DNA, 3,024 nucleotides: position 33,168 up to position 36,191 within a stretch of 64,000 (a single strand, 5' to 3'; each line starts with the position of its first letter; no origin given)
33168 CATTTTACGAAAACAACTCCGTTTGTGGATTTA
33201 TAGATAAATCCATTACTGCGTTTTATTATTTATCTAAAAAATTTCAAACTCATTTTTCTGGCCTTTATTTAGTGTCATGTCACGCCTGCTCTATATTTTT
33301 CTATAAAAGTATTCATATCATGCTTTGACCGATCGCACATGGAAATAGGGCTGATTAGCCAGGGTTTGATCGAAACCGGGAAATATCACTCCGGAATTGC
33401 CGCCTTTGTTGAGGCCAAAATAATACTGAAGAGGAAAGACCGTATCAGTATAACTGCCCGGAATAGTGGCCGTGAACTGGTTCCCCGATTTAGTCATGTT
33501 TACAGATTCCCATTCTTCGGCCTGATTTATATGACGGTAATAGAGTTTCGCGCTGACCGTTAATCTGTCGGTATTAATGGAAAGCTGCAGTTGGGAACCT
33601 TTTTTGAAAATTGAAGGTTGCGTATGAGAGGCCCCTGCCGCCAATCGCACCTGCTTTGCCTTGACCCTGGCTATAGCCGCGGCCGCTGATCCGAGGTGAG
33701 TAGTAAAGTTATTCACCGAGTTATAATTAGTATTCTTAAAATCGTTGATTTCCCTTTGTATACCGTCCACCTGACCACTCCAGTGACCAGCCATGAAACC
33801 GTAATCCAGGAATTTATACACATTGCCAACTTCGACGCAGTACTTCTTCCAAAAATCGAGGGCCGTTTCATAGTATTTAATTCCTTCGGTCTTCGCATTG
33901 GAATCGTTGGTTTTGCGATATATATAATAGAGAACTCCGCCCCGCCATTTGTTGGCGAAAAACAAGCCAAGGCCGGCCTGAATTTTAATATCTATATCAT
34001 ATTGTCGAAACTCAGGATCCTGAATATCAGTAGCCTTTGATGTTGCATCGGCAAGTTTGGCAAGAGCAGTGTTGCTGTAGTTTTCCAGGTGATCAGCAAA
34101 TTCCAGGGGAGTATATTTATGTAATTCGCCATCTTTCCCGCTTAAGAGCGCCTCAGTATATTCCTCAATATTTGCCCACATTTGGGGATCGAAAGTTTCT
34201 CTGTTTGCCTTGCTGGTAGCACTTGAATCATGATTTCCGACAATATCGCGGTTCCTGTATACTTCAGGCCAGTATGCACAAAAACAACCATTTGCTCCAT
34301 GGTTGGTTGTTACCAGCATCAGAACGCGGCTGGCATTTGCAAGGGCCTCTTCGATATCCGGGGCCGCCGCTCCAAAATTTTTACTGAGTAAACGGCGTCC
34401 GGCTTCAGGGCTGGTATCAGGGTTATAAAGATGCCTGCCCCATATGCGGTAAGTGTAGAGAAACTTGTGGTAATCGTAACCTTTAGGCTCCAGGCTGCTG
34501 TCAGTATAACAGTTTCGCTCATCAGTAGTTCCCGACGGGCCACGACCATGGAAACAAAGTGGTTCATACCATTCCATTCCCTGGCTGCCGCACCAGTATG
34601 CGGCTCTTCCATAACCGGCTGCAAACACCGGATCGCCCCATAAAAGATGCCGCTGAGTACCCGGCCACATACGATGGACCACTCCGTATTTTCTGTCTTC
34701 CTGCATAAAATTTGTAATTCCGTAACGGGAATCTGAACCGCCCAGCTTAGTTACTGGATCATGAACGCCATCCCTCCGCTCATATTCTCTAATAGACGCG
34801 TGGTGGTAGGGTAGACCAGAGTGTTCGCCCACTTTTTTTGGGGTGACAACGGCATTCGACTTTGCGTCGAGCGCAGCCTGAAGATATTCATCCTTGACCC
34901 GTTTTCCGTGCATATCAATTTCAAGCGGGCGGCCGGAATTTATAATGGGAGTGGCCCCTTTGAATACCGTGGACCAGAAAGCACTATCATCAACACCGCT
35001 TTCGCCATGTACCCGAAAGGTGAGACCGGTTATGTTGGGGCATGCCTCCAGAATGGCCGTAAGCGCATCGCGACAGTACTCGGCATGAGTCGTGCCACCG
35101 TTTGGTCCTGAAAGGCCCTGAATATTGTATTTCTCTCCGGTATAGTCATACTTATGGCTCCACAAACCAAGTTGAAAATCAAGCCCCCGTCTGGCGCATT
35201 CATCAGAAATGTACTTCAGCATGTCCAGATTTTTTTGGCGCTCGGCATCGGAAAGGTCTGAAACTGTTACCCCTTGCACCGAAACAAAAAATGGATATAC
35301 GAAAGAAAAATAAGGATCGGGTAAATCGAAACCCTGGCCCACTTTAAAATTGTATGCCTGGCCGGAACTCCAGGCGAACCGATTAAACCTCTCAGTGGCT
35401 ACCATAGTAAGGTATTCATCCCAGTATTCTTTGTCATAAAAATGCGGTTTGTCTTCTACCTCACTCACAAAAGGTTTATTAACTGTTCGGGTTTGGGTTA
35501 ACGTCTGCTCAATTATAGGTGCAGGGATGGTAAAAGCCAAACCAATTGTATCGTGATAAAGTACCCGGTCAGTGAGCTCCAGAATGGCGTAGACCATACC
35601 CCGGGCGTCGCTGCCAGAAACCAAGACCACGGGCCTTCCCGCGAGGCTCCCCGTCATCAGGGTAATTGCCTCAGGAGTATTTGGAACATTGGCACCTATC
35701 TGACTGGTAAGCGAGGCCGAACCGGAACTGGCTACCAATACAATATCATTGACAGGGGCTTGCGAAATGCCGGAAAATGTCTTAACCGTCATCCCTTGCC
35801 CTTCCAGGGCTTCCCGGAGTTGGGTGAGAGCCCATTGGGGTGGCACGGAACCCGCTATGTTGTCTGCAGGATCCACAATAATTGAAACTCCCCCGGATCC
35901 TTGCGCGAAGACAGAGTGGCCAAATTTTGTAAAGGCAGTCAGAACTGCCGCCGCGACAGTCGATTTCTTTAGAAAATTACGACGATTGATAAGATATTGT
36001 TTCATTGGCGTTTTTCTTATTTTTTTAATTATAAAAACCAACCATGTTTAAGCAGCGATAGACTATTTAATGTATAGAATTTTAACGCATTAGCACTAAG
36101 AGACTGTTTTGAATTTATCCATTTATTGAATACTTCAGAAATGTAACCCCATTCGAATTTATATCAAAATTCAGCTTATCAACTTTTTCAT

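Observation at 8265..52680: Two recurrent uncharacterised enzyme-like modules (A and B) are adjacent twice and fused once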

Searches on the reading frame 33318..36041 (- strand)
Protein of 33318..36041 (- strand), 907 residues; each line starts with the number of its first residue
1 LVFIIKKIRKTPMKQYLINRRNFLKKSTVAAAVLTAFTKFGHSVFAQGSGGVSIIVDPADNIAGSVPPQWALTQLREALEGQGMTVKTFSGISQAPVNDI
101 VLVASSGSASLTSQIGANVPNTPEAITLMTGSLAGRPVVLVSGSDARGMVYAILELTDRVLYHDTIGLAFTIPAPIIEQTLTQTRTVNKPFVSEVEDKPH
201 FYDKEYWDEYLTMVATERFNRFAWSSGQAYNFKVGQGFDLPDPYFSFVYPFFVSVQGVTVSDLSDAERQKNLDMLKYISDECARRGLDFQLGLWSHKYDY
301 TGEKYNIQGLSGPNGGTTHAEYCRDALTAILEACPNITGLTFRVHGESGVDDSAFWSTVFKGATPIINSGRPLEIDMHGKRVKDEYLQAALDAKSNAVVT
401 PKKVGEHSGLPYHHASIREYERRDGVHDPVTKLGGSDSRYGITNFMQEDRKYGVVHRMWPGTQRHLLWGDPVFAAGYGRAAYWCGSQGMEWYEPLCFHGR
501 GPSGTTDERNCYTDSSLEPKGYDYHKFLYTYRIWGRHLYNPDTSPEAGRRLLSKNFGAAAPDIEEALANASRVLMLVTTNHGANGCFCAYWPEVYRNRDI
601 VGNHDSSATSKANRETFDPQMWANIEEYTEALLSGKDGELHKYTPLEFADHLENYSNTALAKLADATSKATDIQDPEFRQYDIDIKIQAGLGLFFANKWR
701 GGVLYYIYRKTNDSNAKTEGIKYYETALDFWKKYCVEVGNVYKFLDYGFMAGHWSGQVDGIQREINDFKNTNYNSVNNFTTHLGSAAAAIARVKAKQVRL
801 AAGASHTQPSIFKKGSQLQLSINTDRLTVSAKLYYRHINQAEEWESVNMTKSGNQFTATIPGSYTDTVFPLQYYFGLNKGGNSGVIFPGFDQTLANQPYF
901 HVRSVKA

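Call 3: search_protein_families(library=pfam, proteins=[window:33318-36041:-], max_evalue=0.01)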
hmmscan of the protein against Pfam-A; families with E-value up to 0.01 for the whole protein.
window:33318-36041:- (907 aa): 0 families

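Call 9: search_protein_families(library=ncbifam, proteins=[window:33318-36041:-], max_evalue=0.1)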
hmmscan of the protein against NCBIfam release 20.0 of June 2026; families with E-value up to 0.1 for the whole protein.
window:33318-36041:- (907 aa): 2 families
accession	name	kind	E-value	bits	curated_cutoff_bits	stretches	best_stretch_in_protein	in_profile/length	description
NF049878.1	AlphGalctur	equivalog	4.8e-11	41.4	1300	2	69-288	24-238/901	alpha-d-galacturonidase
TIGR01409.1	TAT_signal_seq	domain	0.00068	19.9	16.7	1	18-38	1-21/29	twin-arginine translocation signal domain-containing protein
